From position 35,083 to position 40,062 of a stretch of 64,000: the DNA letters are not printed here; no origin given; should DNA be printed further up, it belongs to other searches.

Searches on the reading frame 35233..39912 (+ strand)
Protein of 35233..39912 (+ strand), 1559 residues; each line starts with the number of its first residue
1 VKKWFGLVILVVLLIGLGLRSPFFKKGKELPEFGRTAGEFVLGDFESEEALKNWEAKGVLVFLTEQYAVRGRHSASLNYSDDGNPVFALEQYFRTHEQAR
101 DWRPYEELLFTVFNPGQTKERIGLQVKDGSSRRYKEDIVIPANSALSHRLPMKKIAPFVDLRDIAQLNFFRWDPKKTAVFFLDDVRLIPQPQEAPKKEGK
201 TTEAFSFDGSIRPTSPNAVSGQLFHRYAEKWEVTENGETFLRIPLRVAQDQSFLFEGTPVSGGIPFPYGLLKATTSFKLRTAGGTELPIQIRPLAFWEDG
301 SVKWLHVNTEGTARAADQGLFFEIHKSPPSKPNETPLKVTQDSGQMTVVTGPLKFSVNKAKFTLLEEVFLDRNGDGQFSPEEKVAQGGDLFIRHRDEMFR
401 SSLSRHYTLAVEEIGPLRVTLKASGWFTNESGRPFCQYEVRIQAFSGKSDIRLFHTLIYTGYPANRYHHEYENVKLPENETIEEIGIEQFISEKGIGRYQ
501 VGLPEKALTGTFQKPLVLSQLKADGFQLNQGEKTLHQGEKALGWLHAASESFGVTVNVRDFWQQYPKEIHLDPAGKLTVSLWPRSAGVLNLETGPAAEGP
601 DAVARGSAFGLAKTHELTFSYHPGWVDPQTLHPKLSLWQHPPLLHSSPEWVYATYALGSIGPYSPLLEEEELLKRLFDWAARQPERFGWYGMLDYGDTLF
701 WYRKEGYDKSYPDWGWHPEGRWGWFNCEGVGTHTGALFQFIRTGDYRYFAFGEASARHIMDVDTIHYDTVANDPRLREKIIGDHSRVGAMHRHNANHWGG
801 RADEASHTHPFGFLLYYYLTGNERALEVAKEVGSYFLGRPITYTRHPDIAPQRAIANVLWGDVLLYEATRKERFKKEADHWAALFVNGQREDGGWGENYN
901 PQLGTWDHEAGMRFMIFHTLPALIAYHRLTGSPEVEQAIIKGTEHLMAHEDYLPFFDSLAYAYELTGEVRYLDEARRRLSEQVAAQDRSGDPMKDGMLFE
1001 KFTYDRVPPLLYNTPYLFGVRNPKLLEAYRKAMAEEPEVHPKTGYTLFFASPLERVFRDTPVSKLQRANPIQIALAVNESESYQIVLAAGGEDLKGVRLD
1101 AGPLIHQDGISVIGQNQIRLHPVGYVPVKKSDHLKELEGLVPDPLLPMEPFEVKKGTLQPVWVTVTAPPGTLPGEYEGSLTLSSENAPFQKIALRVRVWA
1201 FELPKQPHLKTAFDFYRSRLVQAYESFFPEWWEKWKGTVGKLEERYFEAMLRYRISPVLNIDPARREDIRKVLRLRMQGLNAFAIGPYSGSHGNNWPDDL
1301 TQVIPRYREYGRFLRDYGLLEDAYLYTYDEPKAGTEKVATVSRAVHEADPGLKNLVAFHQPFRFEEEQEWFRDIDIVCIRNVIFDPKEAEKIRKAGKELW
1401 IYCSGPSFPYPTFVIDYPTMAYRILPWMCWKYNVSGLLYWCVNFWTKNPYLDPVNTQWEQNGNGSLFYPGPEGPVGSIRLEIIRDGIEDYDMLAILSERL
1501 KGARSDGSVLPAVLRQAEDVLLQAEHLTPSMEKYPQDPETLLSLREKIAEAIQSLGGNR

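Call 23: search_protein_families(library=ncbifam, proteins=[window:35233-39912:+], max_evalue=0.00001)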
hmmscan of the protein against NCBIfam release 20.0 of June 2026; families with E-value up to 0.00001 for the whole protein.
window:35233-39912:+ (1559 aa): 0 families

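Call 47: search_protein_families(library=pfam, proteins=[window:35233-39912:+], max_evalue=0.001)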
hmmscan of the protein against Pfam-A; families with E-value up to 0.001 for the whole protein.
window:35233-39912:+ (1559 aa): 7 families
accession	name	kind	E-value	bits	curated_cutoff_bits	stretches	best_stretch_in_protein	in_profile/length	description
PF13320.12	GH123_cat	-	1.7e-25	90.5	23.1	1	1311-1496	143-324/324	Glycoside hydrolase 123, catalytic domain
PF21345.3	PcRGLX_2nd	-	5.4e-16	59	23.5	2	338-463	2-128/360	PcRGLX-like protein central beta sandwich domain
PF19501.5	PcRGLX_1st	-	2.8e-11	43.5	22.1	1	260-309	19-68/83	PcRGLX-like N-terminal RIFT barrel domain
PF21346.3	PcRGLX_3rd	-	3e-11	43.7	23.8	1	641-832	1-173/411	PcRGLX-like protein C-terminal alpha/alpha toroid domain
PF22680.2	Glyco_hydro_123_N_2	-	1.6e-08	35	27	1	1081-1183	33-141/142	Glycoside hydrolase 123 N-terminal domain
PF07944.18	Beta-AFase-like_GH127_cat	-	8.1e-05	22.2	24.9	0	864-984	69-209/376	Beta-L-arabinofuranosidase, GH127 catalytic domain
PF19543.5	GH123_N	-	0.00061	18.2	22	1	1149-1198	256-305/969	Glycoside hydrolase 123, N-terminal domain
